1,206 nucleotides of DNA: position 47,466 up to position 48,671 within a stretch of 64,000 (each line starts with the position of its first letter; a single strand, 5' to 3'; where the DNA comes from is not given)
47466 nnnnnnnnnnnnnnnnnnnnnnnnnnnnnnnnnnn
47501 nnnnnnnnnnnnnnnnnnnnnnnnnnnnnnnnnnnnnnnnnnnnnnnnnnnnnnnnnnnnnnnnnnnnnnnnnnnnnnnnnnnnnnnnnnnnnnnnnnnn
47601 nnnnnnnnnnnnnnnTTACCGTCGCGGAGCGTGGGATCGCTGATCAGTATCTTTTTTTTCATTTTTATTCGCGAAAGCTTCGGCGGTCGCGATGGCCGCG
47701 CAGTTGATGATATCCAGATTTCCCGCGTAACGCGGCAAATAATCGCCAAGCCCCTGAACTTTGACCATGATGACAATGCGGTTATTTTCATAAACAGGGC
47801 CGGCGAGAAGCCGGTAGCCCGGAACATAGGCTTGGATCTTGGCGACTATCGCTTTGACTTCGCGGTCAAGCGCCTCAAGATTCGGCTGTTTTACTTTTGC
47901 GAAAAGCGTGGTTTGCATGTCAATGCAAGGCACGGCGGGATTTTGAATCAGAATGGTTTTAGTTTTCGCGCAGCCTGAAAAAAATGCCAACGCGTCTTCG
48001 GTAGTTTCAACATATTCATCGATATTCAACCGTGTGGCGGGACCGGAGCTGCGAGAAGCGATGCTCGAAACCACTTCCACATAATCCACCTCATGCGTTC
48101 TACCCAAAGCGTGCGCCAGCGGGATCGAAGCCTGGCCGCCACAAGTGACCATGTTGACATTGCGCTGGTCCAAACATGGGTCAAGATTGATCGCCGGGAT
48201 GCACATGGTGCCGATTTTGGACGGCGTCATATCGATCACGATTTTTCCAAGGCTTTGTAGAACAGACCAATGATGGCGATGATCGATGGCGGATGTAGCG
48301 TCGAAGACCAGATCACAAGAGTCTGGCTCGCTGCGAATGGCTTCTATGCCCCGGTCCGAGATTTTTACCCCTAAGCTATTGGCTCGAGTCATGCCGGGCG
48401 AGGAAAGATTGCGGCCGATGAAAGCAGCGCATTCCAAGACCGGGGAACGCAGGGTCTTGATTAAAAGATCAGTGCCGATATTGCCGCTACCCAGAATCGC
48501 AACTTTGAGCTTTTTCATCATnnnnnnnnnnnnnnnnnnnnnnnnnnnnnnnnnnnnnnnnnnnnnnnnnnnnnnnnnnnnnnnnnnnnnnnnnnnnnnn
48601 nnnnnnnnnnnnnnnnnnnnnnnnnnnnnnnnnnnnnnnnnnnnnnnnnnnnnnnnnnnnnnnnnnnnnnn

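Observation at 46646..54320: CDP-3,6-dideoxyhexose pathway coupled to a YerE-like ThDP enzyme and, unexpectedly, a DmpF/DmpG-like acetaldehyde dehydrogenase-aldolase pair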

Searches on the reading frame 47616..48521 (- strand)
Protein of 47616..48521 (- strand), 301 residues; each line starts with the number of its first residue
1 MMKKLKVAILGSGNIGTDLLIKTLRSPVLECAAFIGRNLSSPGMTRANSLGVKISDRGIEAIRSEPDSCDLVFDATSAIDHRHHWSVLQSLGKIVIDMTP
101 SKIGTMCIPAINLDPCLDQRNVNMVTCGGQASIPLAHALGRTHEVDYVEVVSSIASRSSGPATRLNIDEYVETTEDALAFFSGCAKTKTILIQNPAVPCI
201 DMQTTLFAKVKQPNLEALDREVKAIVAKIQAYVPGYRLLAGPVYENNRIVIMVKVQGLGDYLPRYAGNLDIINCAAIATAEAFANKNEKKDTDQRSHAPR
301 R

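Call 4: search_protein_families(library=pfam, proteins=[window:47616-48521:-])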
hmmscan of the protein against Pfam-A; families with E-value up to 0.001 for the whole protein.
window:47616-48521:- (301 aa): 2 families
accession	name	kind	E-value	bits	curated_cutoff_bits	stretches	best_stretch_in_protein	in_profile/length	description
PF09290.16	AcetDehyd-dimer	-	8.8e-49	165.7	26.6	1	127-263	1-138/138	Prokaryotic acetaldehyde dehydrogenase, dimerisation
PF01118.30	Semialdhyde_dh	-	7.3e-05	23.6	26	1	6-100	1-98/121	Semialdehyde dehydrogenase, NAD binding domain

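Call 5: search_protein_families(library=ncbifam, proteins=[window:47616-48521:-])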
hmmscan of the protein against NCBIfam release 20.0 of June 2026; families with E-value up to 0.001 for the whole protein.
window:47616-48521:- (301 aa): 2 families
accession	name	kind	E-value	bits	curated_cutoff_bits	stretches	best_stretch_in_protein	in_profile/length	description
NF006157.0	PRK08300.1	subfamily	6.5e-118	393.4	166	1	1-292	2-300/303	acetaldehyde dehydrogenase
TIGR03215.1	ac_ald_DH_ac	equivalog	4.4e-115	383.9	282.25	1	4-286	1-282/285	acetaldehyde dehydrogenase (acetylating)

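Call 32: search_solved_structures(query=window:47616-48521:-, max_evalue=1e-20, show_alignments=3)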
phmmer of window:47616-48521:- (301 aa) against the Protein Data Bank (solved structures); distinct sequences matched with E-value up to 1e-20: 5.
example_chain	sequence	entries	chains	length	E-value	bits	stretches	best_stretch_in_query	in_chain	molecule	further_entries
7z3s_A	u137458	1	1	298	3.1e-84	285.8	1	2-285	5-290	Acetaldehyde dehydrogenase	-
1nvm_B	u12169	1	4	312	1.6e-70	240.8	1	1-285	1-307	acetaldehyde dehydrogenase (acylating)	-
4jn6_B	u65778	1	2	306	1.7e-70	240.6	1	2-285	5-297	Acetaldehyde dehydrogenase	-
8ih7_B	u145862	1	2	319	1.7e-67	230.8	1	4-285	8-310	Acetaldehyde dehydrogenase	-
4lrs_B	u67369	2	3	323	6.1e-67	229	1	3-284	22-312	Acetaldehyde dehydrogenase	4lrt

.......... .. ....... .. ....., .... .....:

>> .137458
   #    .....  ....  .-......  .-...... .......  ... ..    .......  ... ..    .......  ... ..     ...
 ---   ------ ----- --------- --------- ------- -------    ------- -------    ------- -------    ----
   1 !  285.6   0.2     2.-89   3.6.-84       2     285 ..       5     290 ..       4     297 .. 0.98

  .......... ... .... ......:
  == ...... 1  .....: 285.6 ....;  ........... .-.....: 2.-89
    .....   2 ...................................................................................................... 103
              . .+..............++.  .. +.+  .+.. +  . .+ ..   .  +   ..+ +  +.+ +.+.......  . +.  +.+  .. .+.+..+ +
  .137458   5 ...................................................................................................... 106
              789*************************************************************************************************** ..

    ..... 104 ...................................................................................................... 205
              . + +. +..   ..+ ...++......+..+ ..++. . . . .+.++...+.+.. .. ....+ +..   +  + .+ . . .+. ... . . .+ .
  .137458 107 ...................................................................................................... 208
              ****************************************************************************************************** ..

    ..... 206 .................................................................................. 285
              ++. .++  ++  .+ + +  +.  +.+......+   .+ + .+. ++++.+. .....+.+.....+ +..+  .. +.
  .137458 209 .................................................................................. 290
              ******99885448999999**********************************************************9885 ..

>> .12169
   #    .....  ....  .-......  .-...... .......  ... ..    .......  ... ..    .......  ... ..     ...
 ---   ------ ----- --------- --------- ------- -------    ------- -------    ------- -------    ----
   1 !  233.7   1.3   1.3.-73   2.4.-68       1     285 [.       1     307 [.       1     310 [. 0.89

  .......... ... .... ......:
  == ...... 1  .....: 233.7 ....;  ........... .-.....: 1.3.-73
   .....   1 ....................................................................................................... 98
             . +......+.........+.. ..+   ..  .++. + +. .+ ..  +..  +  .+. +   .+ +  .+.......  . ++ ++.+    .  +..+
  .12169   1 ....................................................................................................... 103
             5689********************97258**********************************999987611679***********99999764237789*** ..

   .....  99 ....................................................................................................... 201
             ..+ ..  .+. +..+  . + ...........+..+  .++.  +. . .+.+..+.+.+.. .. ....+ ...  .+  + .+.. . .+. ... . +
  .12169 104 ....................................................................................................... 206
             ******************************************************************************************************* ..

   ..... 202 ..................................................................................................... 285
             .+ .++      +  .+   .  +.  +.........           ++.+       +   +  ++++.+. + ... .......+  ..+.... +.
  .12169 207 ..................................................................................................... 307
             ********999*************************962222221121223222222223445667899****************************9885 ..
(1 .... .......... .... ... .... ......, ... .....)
